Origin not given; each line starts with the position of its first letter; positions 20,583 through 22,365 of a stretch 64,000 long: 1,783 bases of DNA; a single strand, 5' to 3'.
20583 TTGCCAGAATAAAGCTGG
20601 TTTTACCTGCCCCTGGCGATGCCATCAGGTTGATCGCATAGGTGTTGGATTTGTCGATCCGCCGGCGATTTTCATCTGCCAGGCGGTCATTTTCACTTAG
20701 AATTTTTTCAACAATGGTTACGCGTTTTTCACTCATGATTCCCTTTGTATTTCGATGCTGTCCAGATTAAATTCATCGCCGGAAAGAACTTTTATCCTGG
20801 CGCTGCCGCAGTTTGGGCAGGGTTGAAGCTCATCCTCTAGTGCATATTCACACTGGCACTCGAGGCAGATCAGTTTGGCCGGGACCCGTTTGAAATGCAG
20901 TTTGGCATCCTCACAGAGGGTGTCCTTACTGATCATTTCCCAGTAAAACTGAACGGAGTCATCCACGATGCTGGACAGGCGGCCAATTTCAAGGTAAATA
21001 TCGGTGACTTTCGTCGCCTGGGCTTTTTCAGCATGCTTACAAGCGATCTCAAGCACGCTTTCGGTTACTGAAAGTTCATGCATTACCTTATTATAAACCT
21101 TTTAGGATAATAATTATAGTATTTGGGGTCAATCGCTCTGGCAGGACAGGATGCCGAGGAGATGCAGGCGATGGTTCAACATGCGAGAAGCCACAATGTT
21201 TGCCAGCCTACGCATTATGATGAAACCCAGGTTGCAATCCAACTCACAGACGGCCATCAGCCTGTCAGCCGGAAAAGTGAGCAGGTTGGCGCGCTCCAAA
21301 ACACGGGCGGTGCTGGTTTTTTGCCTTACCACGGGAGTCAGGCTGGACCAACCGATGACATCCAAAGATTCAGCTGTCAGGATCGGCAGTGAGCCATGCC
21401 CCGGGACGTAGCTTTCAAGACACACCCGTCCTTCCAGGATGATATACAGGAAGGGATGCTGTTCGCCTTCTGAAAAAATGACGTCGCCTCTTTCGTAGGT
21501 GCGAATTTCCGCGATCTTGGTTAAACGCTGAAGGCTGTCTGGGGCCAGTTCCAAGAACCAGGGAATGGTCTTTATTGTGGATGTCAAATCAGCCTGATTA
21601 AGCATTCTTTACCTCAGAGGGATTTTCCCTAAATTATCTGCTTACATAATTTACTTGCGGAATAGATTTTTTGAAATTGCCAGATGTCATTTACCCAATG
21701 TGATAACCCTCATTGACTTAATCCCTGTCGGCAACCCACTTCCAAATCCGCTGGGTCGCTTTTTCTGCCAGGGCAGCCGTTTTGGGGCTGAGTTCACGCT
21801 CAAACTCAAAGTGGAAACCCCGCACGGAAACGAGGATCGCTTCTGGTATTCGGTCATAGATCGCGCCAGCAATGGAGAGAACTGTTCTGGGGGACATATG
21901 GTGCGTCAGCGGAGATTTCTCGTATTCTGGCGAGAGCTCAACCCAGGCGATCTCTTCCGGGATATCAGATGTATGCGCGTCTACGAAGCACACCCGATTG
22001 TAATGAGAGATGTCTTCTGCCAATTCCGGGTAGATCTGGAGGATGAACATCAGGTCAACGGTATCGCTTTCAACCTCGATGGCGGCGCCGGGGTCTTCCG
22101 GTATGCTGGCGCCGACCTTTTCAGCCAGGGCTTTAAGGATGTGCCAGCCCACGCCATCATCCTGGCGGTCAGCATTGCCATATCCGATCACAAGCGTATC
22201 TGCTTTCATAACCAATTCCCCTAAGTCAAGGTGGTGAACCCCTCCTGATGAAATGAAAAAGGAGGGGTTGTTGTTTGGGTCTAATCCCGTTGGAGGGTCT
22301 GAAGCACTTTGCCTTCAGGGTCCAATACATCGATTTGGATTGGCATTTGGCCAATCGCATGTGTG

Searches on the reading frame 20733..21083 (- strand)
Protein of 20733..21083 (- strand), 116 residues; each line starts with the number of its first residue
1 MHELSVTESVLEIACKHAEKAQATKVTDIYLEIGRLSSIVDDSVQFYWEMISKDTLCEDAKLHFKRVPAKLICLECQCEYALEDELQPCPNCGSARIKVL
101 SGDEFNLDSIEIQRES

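Call 14: search_protein_families(library=pfam, proteins=[window:20733-21083:-], max_evalue=0.00001)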
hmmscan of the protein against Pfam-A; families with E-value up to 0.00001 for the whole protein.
window:20733-21083:- (116 aa): 1 family
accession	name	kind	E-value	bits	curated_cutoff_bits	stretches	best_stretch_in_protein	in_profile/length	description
PF01155.25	HypA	-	8.1e-34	116.5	28.9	1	1-112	1-112/112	Hydrogenase/urease nickel incorporation, metallochaperone, hypA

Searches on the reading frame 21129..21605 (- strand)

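Call 14: search_protein_families(library=pfam, proteins=[window:21129-21605:-], max_evalue=0.00001)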
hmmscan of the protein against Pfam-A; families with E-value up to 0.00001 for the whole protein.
window:21129-21605:- (158 aa): 1 family
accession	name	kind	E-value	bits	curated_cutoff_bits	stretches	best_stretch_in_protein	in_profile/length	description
PF00027.35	cNMP_binding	-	9.1e-11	42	27.5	1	35-121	2-87/89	Cyclic nucleotide-binding domain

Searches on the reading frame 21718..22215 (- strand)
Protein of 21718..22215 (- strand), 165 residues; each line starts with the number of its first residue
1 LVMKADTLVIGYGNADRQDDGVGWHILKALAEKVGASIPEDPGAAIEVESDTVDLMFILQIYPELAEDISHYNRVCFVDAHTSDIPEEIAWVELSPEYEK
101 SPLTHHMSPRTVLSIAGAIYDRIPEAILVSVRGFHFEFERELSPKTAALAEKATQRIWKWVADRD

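Call 3: search_protein_families(library=pfam, proteins=[window:21718-22215:-])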
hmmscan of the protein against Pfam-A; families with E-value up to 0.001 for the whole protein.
window:21718-22215:- (165 aa): 0 families

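Call 4: search_protein_families(library=ncbifam, proteins=[window:21718-22215:-])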
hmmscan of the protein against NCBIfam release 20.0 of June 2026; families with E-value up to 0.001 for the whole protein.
window:21718-22215:- (165 aa): 1 family
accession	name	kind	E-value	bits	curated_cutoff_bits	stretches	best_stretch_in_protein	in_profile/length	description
TIGR00072.1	hydrog_prot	superfamily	5.5e-17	62.1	47.45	1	8-160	1-144/145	hydrogenase maturation protease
